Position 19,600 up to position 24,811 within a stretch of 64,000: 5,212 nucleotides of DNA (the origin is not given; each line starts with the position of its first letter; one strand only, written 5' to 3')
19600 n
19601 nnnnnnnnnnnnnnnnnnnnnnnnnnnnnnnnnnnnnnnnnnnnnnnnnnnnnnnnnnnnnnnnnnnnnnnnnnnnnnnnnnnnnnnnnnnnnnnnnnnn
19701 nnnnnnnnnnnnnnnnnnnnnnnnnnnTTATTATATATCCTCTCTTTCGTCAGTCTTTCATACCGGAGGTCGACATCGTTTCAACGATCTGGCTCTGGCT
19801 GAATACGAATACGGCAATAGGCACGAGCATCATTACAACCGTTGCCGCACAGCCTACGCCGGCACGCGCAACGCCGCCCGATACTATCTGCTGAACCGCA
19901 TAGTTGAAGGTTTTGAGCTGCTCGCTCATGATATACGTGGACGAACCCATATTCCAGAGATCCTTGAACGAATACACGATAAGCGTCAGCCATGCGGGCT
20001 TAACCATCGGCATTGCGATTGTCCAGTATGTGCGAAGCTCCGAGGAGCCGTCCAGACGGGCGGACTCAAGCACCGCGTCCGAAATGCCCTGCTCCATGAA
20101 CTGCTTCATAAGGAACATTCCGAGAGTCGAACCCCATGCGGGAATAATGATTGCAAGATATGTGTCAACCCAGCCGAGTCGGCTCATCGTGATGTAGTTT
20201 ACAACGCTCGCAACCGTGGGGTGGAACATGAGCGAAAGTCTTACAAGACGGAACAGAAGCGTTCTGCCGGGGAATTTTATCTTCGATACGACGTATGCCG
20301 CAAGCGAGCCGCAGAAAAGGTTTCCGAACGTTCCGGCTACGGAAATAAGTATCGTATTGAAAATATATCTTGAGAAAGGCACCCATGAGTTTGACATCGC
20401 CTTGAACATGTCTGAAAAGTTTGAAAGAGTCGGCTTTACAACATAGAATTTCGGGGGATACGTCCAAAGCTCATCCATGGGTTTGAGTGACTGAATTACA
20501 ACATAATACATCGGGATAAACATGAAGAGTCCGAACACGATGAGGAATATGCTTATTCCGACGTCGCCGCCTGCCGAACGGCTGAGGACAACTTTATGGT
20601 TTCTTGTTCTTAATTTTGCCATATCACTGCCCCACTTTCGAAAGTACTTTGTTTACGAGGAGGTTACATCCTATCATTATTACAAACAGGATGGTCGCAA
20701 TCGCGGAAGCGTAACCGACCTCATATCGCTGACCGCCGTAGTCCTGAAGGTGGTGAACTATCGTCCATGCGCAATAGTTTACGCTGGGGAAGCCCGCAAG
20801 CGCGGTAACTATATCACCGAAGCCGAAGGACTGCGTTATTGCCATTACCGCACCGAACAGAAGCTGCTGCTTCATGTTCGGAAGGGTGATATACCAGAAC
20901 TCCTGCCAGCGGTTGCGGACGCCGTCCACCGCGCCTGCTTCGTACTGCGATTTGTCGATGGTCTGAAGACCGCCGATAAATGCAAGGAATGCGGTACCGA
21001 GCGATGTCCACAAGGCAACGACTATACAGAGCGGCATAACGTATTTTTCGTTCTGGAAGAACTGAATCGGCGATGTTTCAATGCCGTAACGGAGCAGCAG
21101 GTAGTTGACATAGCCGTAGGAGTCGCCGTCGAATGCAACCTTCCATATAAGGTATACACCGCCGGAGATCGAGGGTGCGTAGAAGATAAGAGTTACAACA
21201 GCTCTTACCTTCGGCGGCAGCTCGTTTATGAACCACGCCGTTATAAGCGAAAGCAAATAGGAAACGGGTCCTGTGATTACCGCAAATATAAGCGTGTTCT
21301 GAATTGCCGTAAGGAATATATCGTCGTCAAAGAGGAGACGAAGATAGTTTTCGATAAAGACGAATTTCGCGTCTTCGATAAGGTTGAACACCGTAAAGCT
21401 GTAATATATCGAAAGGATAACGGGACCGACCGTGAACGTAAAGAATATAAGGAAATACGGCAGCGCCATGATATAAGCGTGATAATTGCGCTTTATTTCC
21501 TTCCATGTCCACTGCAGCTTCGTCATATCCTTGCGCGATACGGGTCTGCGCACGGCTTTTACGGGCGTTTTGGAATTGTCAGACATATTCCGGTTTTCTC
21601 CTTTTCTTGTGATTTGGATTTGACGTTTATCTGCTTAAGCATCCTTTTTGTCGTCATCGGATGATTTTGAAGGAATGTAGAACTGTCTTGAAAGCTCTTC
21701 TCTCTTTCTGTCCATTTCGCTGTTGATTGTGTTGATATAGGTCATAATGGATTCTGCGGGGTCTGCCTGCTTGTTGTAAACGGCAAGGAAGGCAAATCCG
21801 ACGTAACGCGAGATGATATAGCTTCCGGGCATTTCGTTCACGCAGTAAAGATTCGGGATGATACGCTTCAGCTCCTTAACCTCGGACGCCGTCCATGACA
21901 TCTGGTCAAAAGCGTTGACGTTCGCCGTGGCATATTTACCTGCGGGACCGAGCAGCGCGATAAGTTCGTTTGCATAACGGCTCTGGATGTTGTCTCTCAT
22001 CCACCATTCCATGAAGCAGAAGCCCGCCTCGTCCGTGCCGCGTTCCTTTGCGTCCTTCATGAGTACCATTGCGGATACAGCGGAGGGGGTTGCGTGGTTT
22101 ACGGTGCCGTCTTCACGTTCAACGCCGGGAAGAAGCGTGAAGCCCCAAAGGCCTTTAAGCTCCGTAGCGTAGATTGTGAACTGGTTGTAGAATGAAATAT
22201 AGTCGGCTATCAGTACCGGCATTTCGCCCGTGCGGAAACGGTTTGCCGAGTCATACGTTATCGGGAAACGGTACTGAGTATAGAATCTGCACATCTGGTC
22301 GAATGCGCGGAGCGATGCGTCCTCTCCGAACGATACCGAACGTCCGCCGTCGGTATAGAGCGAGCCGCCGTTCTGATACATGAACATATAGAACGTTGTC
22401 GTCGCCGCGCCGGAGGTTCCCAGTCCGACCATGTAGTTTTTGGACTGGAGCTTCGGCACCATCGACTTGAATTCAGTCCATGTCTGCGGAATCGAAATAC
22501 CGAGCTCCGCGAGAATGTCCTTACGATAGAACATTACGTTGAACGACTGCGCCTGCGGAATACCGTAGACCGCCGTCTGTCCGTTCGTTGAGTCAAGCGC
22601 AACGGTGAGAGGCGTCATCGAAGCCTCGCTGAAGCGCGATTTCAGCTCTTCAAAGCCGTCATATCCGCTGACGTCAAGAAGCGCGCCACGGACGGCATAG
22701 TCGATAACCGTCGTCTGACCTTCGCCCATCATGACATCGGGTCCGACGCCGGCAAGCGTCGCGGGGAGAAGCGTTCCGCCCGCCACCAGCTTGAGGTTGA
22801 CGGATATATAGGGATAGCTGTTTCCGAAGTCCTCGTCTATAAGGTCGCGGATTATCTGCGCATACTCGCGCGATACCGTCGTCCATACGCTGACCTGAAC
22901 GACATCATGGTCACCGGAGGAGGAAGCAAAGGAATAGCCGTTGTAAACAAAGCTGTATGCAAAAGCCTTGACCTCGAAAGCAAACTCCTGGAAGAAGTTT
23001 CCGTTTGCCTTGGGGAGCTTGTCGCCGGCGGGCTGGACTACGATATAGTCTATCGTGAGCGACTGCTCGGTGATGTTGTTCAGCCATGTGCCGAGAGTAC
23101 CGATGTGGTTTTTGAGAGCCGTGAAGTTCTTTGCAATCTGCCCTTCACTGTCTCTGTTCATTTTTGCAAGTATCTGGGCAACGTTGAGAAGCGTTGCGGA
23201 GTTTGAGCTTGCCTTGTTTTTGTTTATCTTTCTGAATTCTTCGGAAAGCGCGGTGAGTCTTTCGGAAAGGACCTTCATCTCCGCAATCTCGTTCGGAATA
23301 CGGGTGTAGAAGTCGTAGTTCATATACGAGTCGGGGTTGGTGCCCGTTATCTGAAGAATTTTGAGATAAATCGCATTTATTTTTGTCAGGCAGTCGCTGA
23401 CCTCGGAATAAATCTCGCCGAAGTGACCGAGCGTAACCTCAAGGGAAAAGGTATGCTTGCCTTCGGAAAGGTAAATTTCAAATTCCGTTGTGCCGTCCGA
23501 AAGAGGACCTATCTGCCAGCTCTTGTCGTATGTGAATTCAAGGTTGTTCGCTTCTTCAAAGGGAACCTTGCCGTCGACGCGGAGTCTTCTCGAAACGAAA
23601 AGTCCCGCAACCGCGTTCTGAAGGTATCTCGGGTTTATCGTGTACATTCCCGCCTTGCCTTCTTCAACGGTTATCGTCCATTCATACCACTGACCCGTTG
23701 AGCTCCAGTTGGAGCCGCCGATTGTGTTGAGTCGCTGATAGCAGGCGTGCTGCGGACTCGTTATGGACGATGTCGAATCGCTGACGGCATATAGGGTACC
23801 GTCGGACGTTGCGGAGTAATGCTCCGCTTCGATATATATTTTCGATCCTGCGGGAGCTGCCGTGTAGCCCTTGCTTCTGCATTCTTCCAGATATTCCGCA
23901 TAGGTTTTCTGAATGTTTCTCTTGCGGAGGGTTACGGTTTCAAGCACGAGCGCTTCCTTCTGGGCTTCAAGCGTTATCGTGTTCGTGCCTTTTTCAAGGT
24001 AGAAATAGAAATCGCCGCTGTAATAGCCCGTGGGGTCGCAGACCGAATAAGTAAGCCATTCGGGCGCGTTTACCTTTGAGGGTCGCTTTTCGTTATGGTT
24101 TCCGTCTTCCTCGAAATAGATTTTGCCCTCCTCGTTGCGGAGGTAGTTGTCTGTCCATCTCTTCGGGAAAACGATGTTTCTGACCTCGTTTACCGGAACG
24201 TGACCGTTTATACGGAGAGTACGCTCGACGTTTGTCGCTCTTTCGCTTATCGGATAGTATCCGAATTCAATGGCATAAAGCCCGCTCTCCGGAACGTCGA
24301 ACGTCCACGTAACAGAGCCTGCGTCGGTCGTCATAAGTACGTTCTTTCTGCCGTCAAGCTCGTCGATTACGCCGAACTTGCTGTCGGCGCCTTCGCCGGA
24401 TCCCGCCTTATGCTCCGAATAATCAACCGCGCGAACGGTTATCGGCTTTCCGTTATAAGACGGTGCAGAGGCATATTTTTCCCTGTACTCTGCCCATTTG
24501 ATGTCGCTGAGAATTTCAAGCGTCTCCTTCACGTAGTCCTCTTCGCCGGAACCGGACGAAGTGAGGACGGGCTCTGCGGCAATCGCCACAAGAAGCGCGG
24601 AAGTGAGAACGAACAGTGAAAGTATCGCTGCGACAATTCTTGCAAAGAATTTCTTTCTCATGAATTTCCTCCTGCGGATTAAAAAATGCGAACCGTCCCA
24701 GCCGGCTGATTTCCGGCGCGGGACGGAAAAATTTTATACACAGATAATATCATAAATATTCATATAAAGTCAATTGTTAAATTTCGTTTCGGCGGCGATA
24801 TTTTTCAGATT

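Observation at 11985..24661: Atypical 12.7-kb ABC-centred operon: one giant SBP, two permease pairs, two large accessory exoproteins, no ATPase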

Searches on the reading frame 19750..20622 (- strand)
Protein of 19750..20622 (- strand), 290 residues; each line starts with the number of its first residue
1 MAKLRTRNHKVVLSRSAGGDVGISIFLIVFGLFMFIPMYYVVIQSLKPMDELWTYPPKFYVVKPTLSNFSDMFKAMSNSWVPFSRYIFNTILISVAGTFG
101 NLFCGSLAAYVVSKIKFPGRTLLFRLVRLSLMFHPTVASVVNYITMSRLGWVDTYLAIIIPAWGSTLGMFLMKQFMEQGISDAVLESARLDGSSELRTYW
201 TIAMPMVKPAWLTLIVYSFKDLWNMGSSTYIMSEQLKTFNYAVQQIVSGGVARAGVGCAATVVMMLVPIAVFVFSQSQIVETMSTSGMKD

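Call 3: search_protein_families(library=pfam, proteins=[window:19750-20622:-], max_evalue=0.01)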
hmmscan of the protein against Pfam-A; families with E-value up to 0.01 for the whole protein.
window:19750-20622:- (290 aa): 1 family
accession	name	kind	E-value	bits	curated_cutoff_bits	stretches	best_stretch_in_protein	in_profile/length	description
PF00528.27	BPD_transp_1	-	2.5e-10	40.8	26.4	1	103-280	3-178/184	Binding-protein-dependent transport system inner membrane component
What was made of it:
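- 19750..20622 (-): Permease P2 (290 aa), MalG/UgpE-like; 1-bp gap after P1. BPD_transp_1 scores E 2.5e-10 (call 3).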

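Call 7: search_protein_families(library=ncbifam, proteins=[window:19750-20622:-], max_evalue=0.01)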
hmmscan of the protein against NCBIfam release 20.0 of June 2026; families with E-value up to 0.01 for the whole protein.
window:19750-20622:- (290 aa): 16 families
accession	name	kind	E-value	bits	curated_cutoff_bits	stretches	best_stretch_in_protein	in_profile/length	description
NF008210.0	PRK10973.1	equivalog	1e-20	74.6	297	1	24-283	13-276/281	sn-glycerol-3-phosphate ABC transporter permease UgpE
NF040932.1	ABC_arch_GlcU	equivalog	2.5e-19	70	340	1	25-277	7-258/272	glucose ABC transporter permease GlcU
NF008231.0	PRK10998.1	equivalog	4.8e-10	39.5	261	1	74-290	72-296/296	maltose ABC transporter permease MalG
TIGR02141.1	modB_ABC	equivalog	8.9e-09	35.3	182.6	1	90-271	3-201/208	molybdate ABC transporter permease subunit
TIGR01581.1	Mo_ABC_porter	hypoth_equivalog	5.4e-08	32.6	210.3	1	90-220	26-169/225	ABC transporter permease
TIGR00969.1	3a0106s02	subfamily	9.1e-08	31.9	240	1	66-275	44-264/272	sulfate ABC transporter permease subunit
NF006939.0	PRK09421.1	equivalog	1.9e-07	30.7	262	1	91-250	16-193/230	molybdate ABC transporter permease subunit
TIGR02139.1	permease_CysT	equivalog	8.3e-07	28.9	246.1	1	61-235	28-214/265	sulfate ABC transporter permease subunit CysT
NF008208.0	PRK10971.1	equivalog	9.3e-07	28.6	415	1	86-231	60-218/277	sulfate/thiosulfate ABC transporter permease CysT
TIGR02140.1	permease_CysW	equivalog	4.7e-06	26.3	329.1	1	90-282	52-257/261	sulfate ABC transporter permease subunit CysW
TIGR01097.1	PhnE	equivalog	7.8e-06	25.5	216.7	1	67-220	41-193/252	phosphonate ABC transporter, permease protein PhnE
NF008620.0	PRK11602.1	equivalog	8.2e-05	21.9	442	1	86-227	65-220/291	sulfate/thiosulfate ABC transporter permease CysW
NF011624.0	PRK15050.1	equivalog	9.8e-05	21.6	247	1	25-133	30-121/297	2-aminoethylphosphonate ABC transporter permease subunit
NF007047.0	PRK09500.1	equivalog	0.00078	19.1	326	1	26-277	10-250/257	spermidine/putrescine ABC transporter permease PotC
NF007852.0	PRK10561.1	equivalog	0.0017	18.2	335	0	65-274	55-283/295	sn-glycerol-3-phosphate ABC transporter permease UgpA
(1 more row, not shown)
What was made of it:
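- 19750..20622 (-): NCBIfam matches UgpE and GlcU (call 7).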

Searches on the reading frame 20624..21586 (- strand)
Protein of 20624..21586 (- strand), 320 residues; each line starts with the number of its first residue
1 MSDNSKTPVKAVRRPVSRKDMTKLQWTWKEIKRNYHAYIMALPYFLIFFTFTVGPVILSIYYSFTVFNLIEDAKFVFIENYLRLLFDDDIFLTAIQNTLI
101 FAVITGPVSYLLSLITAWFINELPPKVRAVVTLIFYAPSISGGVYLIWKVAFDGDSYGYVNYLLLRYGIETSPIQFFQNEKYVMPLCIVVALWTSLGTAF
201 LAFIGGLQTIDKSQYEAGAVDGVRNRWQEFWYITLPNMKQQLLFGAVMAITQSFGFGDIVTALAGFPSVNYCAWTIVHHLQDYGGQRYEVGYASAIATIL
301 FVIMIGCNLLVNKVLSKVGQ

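Call 3: search_protein_families(library=pfam, proteins=[window:20624-21586:-], max_evalue=0.01)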
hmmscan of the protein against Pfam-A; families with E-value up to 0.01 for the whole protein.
window:20624-21586:- (320 aa): 1 family
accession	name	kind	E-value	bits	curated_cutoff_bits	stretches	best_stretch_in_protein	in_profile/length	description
PF00528.27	BPD_transp_1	-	2e-12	47.6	26.4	1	128-305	21-169/184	Binding-protein-dependent transport system inner membrane component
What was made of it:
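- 20624..21586 (-): Permease P1 (320 aa), MalF/UgpA-like. BPD_transp_1 scores E 2e-12 (call 3).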

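Call 7: search_protein_families(library=ncbifam, proteins=[window:20624-21586:-], max_evalue=0.01)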
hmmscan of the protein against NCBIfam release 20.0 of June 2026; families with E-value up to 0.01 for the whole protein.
window:20624-21586:- (320 aa): 13 families
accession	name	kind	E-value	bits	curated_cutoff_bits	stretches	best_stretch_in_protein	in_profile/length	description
NF007852.0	PRK10561.1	equivalog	1.7e-14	54.4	335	1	32-307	9-280/295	sn-glycerol-3-phosphate ABC transporter permease UgpA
NF040931.1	ABC_arch_GlcT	equivalog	6.4e-13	49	360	1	42-305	3-261/278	glucose ABC transporter permease GlcT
NF007044.0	PRK09497.1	equivalog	1e-10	41.6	348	1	39-317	12-280/285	spermidine/putrescine ABC transporter permease PotB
NF008232.0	PRK10999.1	equivalog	7e-10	38.2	392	1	78-317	267-516/520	maltose ABC transporter permease MalF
TIGR00969.1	3a0106s02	subfamily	8e-09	35.3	240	1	79-315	48-269/272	sulfate ABC transporter permease subunit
TIGR02139.1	permease_CysT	equivalog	1.6e-08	34.5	246.1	1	48-314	8-258/265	sulfate ABC transporter permease subunit CysT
TIGR02140.1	permease_CysW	equivalog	2e-08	34.1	329.1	1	73-315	28-255/261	sulfate ABC transporter permease subunit CysW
NF007963.0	PRK10683.1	equivalog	4.3e-08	32.9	489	1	39-310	43-304/317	putrescine ABC transporter permease PotH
TIGR01581.1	Mo_ABC_porter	hypoth_equivalog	8.2e-06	25.5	210.3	1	91-303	27-218/225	ABC transporter permease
NF008620.0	PRK11602.1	equivalog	9.2e-06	25.1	442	1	73-278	45-237/291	sulfate/thiosulfate ABC transporter permease CysW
NF006939.0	PRK09421.1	equivalog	0.0011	18.5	262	1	207-300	116-209/230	molybdate ABC transporter permease subunit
NF008208.0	PRK10971.1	equivalog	0.0011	18.5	415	1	79-319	45-271/277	sulfate/thiosulfate ABC transporter permease CysT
TIGR02141.1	modB_ABC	equivalog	0.0044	16.7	182.6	1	99-268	4-164/208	molybdate ABC transporter permease subunit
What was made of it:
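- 20624..21586 (-): NCBIfam matches UgpA, GlcT and MalF below their cut-offs (call 7).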

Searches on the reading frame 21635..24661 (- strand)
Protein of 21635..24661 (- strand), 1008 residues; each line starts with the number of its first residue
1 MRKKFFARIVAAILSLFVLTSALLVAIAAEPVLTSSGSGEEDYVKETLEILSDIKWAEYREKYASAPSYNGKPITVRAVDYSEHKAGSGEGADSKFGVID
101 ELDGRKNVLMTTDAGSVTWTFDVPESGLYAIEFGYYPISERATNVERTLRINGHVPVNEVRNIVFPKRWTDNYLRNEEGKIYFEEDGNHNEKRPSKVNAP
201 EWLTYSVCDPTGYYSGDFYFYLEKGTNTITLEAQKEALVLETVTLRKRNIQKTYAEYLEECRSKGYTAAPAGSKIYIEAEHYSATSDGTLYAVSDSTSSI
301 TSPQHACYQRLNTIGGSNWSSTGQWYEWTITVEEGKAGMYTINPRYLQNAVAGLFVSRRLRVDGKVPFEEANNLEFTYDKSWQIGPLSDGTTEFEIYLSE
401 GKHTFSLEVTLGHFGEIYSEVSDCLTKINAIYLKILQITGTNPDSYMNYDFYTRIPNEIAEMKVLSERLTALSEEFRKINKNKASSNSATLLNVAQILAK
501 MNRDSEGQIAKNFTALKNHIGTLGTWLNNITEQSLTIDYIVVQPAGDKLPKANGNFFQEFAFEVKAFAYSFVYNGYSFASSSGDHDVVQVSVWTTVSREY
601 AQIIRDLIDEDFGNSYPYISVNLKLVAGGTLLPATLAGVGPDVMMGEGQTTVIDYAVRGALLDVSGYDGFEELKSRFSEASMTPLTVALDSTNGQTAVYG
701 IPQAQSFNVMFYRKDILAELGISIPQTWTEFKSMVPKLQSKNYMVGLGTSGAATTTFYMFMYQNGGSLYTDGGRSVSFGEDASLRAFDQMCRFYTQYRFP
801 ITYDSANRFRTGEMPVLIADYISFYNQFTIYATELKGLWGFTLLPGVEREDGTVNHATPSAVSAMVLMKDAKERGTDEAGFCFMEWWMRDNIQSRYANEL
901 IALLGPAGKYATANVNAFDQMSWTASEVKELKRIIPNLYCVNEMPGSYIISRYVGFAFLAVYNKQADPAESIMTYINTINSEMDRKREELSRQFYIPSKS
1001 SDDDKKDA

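Call 3: search_protein_families(library=pfam, proteins=[window:21635-24661:-], max_evalue=0.01)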
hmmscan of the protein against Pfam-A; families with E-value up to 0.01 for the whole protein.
window:21635-24661:- (1008 aa): 2 families
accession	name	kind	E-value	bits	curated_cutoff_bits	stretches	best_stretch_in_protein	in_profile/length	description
PF01547.30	SBP_bac_1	-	2.1e-22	81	26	1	602-887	8-300/307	Bacterial extracellular solute-binding protein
PF13416.11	SBP_bac_8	-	1.2e-17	65.1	27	1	632-903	29-258/279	Bacterial extracellular solute-binding protein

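Call 7: search_protein_families(library=ncbifam, proteins=[window:21635-24661:-], max_evalue=0.01)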
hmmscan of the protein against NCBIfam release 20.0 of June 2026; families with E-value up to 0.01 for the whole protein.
window:21635-24661:- (1008 aa): 2 families
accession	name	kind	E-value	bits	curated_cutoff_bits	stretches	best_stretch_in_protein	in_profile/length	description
NF053763.1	ABCarbgalBndGanS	equivalog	0.00019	20.3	700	1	637-739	88-177/420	galactooligosaccharide ABC transporter substrate-binding protein GanS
TIGR03850.1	bind_CPR_0540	equivalog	0.00084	18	299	1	695-807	148-263/437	carbohydrate ABC transporter substrate-binding protein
